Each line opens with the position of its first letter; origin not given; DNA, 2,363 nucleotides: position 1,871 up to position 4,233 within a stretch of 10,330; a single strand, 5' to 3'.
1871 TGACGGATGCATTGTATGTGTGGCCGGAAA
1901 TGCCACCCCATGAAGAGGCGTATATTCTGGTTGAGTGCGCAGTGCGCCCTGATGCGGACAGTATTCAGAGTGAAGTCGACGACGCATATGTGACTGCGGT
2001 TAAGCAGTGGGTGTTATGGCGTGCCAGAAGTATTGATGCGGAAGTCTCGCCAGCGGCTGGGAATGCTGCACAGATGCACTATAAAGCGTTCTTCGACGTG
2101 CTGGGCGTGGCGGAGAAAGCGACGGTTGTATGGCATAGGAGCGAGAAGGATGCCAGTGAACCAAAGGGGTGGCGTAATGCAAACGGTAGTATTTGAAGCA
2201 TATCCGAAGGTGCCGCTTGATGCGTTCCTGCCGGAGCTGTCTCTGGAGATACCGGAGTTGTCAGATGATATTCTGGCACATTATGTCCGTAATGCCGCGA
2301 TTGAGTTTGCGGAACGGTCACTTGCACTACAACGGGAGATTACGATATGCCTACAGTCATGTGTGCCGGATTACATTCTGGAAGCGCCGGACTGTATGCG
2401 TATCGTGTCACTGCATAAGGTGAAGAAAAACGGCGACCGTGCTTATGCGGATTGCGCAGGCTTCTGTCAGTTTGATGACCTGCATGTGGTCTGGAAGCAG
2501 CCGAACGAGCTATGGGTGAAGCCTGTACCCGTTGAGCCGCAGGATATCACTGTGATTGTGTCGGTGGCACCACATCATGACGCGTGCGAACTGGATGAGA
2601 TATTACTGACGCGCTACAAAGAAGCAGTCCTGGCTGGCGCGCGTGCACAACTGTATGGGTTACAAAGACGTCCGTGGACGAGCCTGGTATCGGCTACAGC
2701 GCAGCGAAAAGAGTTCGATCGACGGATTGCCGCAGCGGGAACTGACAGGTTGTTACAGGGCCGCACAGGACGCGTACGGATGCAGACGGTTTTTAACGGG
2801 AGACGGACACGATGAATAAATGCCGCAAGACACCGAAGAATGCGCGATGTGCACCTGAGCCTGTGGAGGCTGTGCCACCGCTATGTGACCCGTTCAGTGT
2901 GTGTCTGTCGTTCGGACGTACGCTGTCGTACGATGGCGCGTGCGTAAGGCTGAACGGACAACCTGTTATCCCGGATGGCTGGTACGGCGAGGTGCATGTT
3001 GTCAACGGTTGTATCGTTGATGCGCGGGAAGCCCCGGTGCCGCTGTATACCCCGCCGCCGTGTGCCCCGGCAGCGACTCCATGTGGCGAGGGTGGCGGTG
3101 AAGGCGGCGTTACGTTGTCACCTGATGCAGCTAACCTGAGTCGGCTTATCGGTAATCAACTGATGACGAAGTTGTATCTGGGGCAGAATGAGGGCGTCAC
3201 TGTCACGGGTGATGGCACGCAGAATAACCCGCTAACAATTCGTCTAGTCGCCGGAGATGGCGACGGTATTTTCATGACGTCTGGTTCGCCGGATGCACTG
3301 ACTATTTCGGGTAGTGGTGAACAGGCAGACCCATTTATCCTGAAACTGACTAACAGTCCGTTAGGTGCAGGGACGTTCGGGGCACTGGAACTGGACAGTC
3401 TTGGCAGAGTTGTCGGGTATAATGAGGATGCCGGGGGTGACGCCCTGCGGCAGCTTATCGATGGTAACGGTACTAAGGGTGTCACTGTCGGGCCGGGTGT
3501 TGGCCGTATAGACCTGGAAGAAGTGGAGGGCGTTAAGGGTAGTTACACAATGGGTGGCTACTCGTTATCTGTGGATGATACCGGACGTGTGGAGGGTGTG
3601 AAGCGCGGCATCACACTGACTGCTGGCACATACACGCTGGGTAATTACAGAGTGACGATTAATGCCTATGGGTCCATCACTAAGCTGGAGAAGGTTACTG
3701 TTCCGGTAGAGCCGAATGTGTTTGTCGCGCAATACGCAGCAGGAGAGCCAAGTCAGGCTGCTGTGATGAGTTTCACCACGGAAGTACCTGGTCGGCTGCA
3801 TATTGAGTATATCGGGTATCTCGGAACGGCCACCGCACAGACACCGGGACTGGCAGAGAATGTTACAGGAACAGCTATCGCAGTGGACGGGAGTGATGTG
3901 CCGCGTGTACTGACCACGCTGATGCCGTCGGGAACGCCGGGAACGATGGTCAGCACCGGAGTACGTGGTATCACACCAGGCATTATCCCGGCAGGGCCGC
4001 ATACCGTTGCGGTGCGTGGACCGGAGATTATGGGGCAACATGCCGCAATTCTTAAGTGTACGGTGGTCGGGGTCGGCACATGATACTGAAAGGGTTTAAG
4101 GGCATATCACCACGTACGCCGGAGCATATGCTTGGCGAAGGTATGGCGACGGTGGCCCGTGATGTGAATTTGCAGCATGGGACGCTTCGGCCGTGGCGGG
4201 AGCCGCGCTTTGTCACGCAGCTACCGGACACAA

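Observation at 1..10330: Co-directional virion-like operon whose proteins are almost all unrecognisable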

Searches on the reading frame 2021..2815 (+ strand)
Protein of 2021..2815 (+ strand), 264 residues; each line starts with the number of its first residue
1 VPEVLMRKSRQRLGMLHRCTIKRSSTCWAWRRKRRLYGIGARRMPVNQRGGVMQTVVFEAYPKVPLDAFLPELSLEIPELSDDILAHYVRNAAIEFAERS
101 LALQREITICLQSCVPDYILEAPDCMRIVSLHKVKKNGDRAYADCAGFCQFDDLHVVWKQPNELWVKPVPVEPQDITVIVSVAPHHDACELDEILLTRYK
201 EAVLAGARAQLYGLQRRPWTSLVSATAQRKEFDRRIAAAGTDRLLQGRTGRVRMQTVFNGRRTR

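Call 5: search_protein_families(library=phrogs, proteins=[window:2021-2815:+], max_evalue=0.01)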
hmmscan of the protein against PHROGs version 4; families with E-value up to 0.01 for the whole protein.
window:2021-2815:+ (264 aa): 1 family
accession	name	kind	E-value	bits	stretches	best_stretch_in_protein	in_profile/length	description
phrog_437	-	head and packaging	4.8e-31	108.9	1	64-255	2-198/203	virion structural protein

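Call 6: search_protein_families(library=pfam, proteins=[window:2021-2815:+], max_evalue=0.01)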
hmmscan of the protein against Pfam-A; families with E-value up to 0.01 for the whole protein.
window:2021-2815:+ (264 aa): 0 families

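Call 103: search_solved_structures(query=A8, max_evalue=1)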
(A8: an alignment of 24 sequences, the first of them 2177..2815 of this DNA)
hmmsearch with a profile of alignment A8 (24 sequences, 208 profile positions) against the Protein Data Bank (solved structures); distinct sequences matched with E-value up to 1: 5.
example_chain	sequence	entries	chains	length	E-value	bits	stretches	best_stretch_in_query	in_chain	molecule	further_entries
8jov_G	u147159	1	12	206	3.2e-78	265.4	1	1-208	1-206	gp81 of phage GP4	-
7nhn_P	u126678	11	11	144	0.055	16.4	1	12-47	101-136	50S ribosomal protein L16 | Large ribosomal subunit protein uL16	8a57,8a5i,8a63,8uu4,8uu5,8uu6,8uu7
7nhk_P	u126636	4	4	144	0.34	13.8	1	12-47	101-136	50S ribosomal protein L16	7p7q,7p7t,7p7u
6o8w_N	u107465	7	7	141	0.34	13.8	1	12-47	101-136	50S ribosomal protein L16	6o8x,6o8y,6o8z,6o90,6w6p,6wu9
7p7r_P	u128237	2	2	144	0.41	13.5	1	12-46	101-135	50S ribosomal protein L16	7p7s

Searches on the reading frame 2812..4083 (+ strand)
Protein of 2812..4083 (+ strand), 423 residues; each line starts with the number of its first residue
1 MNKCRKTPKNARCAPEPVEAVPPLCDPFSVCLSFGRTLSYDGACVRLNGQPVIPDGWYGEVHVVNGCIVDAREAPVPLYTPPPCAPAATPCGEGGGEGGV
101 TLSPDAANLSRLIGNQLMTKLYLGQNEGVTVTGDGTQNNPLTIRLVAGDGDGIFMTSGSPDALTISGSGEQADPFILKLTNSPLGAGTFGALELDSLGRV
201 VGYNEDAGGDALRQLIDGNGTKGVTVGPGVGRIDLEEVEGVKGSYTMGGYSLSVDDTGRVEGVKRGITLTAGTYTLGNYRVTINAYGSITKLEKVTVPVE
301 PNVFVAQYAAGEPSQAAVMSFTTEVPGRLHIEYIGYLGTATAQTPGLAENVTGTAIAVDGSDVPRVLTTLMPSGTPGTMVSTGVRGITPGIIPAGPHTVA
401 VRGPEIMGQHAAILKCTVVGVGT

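Call 5: search_protein_families(library=phrogs, proteins=[window:2812-4083:+], max_evalue=0.01)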
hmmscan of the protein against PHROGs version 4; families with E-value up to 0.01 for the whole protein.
window:2812-4083:+ (423 aa): 0 families

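Call 6: search_protein_families(library=pfam, proteins=[window:2812-4083:+], max_evalue=0.01)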
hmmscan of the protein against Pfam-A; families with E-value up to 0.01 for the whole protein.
window:2812-4083:+ (423 aa): 0 families

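Call 67: find_homologous_proteins(query=window:2812-4083:+, max_evalue=0.001)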
Query window:2812-4083:+ (423 aa): 21 proteins with E <= 0.001 among 8000 candidates.
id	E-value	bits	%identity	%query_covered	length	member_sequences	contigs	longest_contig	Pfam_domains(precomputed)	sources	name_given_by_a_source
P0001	4.1e-275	931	99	100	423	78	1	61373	-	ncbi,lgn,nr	ncbi:TPA: hypothetical protein PPE16_004355 [Escherichia coli]|nr:hypothetical protein [Escherichia 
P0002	3.5e-200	684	71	100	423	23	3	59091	-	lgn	-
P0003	3.4e-197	674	70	100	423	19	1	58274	-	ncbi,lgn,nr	ncbi:TPA: hypothetical protein JZG45_003977 [Escherichia coli]|nr:hypothetical protein [Escherichia 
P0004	9.0e-195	666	68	100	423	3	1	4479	-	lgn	-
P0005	6.1e-193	660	68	100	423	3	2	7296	-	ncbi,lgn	ncbi:TPA: hypothetical protein ACIYX1_004974 [Escherichia coli]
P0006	2.0e-192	658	68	100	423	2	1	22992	-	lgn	-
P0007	1.8e-189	649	69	100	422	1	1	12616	-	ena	-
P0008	2.5e-96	342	44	94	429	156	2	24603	-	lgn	-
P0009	2.0e-94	335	42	100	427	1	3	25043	-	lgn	-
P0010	4.6e-94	334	41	100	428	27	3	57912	-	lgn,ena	-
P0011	8.1e-91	323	40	100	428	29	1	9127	-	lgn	-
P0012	8.3e-89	317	41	100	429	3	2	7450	-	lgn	-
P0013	3.2e-88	315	41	100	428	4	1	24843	-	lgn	-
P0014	6.5e-71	258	43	79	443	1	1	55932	-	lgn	-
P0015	1.1e-66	244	43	70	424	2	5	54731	-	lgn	-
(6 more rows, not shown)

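Call 82: predict_structure(alignment_id=A4)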
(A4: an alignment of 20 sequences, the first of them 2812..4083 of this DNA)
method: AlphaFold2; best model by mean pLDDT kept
length: 423 residues; sequences in the alignment: 20
mean_pLDDT: 62.1   pTM: 0.34
mean pLDDT of the five models: 62.1, 60.1, 58.5, 57.3, 55.8
residues with pLDDT >= 90: 40; 70-90: 108; 50-70: 134; < 50: 141
segments of 3 or more residues with pLDDT < 50: 1-24, 74-108, 110-113, 115-129, 135-139, 144-167, 169-184, 208-212, 296-299, 421-423
pLDDT, mean of each block of 10 residues (from residue 1): 43 42 51 62 65 69 67 47 39 36 44 43 44 50 46 32 42 43 54 54 53 55 57 57 62 67 59 68 74 58 82 84 85 90 81 89 90 86 89 88 82 86 39
secondary structure, 60 per line:
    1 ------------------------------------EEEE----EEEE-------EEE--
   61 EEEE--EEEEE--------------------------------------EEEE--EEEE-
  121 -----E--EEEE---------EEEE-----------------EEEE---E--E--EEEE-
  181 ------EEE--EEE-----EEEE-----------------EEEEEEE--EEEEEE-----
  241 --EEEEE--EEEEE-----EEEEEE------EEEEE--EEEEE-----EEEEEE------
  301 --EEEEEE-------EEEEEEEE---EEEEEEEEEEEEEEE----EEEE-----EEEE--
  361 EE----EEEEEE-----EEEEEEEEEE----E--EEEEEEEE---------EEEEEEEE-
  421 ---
elements in order: E37-40 E45-48 E56-58 E61-64 E67-71 E110-113 E116-119 E129-132 E142-145 E163-166 E176-179 E187-189 E192-194 E200-203 E221-227 E230-235 E243-247 E250-254 E260-265 E272-276 E279-283 E289-294 E303-308 E316-323 E327-341 E346-349 E355-358 E367-372 E378-387 E395-402 E412-419

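Call 86: fold_search(model_id=the predicted structure, library=pdb)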
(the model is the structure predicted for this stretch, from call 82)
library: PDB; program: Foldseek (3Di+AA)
matches with E <= 10: 1134; with E <= 0.001: 1
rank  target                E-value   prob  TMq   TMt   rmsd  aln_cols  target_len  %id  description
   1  8xck_F                9.2e-05  0.99  0.17  0.22  31.1       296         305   14  Closed state of central tail fiber of bacteriophage lambda (released 2024-05-01)
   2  9f4b_F2               3.2e-03  1.00  0.16  0.16   7.9       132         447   12  Pre-assembled baseplate cup of Klebsiella phage KP1 variant vB_Kpn_Lilla1 (released 2025-05-14)
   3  9ju0_AAA              4.1e-03  0.99  0.16  0.08  17.0       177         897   13  C-terminally truncated dextran dextrinase bound with acarbose (released 2025-09-03)
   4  3jqw_A                4.8e-03  0.99  0.15  0.39   6.6       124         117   12  Crystal structure of Clostridium histolyticum colH collagenase collagen-binding domain 3 at 2 Angstrom resolution in p (released 2010-09-29)
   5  3jqw_C                5.7e-03  0.96  0.15  0.37  16.2       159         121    9  Crystal structure of Clostridium histolyticum colH collagenase collagen-binding domain 3 at 2 Angstrom resolution in p (released 2010-09-29)
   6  6k0m                  6.0e-03  0.99  0.16  0.13   8.7       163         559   10  Catalytic domain of GH87 alpha-1,3-glucanase from Paenibacillus glycanilyticus FH11 (released 2019-12-25)
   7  3ghm_A                6.0e-03  0.90  0.16  0.18  11.9       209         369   11  Crystal structure of the exosite-containing fragment of human ADAMTS13 (form-1) (released 2009-10-27)
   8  6k0p_A                7.0e-03  0.99  0.16  0.13   8.9       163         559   10  Catalytic domain of GH87 alpha-1,3-glucanase D1045A in complex with nigerose (released 2019-12-25)
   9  7zvo                  7.0e-03  0.98  0.16  0.42  15.8       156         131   13  Structure of CBM BT0996-C from Bacteroides thetaiotaomicron (released 2023-02-08)
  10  2cdp_C                7.0e-03  0.95  0.14  0.36   9.3       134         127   17  Structure of a CBM6 in complex with neoagarohexaose (released 2006-02-08)
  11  9pr9_D                7.8e-03  0.99  0.16  0.14   6.5       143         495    9  Crystal structure of the Clostridiodes difficile CspA homodimer (released 2026-01-21)
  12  6k0q_A                7.8e-03  0.99  0.16  0.13   8.8       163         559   10  Catalytic domain of GH87 alpha-1,3-glucanase D1068A in complex with nigerose (released 2019-12-25)
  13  2cdo_C                7.8e-03  0.93  0.14  0.33  18.4       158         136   13  structure of agarase carbohydrate binding module in complex with neoagarohexaose (released 2006-02-16)
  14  2w1w_B                8.2e-03  0.99  0.16  0.41   9.0       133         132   13  Native structure of a family 35 carbohydrate binding module from Clostridium thermocellum (released 2009-01-20)
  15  5la2_A                8.7e-03  0.98  0.17  0.16  18.1       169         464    9  The mechanism by which arabinoxylanases can recognise highly decorated xylans (released 2016-08-31)
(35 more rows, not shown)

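Call 91: fold_search(model_id=the predicted structure, library=viral)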
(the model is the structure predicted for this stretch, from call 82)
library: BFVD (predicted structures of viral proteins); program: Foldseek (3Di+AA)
matches with E <= 10: 512; with E <= 0.001: 31
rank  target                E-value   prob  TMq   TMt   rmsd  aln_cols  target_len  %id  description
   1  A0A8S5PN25            1.3e-17  1.00  0.12  0.13  55.7       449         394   21  Uncharacterized protein [Podoviridae sp. ctnCN2]
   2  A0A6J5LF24            3.1e-07  1.00  0.15  0.16  65.0       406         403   16  Uncharacterized protein [uncultured Caudovirales phage]
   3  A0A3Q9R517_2          1.3e-05  1.00  0.17  0.11  27.5       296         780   13  (no name in the UniProt tables at hand)
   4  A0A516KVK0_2          1.8e-05  0.98  0.19  0.10  47.6       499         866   12  (no name in the UniProt tables at hand)
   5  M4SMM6                2.8e-05  0.85  0.12  0.09  33.5       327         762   17  Tip attachment protein J central straight fiber domain-containing protein [Pseudoalteromonas phage pYD6-A]
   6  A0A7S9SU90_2          3.7e-05  0.97  0.20  0.08  50.1       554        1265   15  Uncharacterized protein [Virus NIOZ-UU157]
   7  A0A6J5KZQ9            4.5e-05  0.82  0.13  0.11  50.0       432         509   13  Uncharacterized protein [uncultured Caudovirales phage]
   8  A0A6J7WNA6            6.5e-05  0.90  0.17  0.14  53.2       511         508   16  Bacteriophage lambda, Stf, side tail fibre-repeat-2 [uncultured Caudovirales phage]
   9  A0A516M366            7.7e-05  0.92  0.17  0.15  56.1       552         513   13  (no name in the UniProt tables at hand)
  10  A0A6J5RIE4            8.1e-05  1.00  0.20  0.32  18.9       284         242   16  Uncharacterized protein [uncultured Caudovirales phage]
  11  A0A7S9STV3            8.1e-05  0.91  0.17  0.14  71.4       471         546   13  Uncharacterized protein [Virus NIOZ-UU157]
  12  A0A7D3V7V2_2          1.1e-04  0.75  0.15  0.10  56.1       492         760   11  Uncharacterized protein [Fadolivirus FV1/VV64]
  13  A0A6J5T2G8            1.3e-04  0.96  0.14  0.19  31.0       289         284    9  Bacteriophage lambda, Stf, side tail fibre-repeat-2 [uncultured Caudovirales phage]
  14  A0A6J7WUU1            1.6e-04  0.84  0.16  0.09  48.1       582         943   10  Collagen triple helix repeat [uncultured Caudovirales phage]
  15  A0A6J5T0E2            1.7e-04  1.00  0.18  0.37  28.4       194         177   13  Collagen triple helix repeat [uncultured Caudovirales phage]
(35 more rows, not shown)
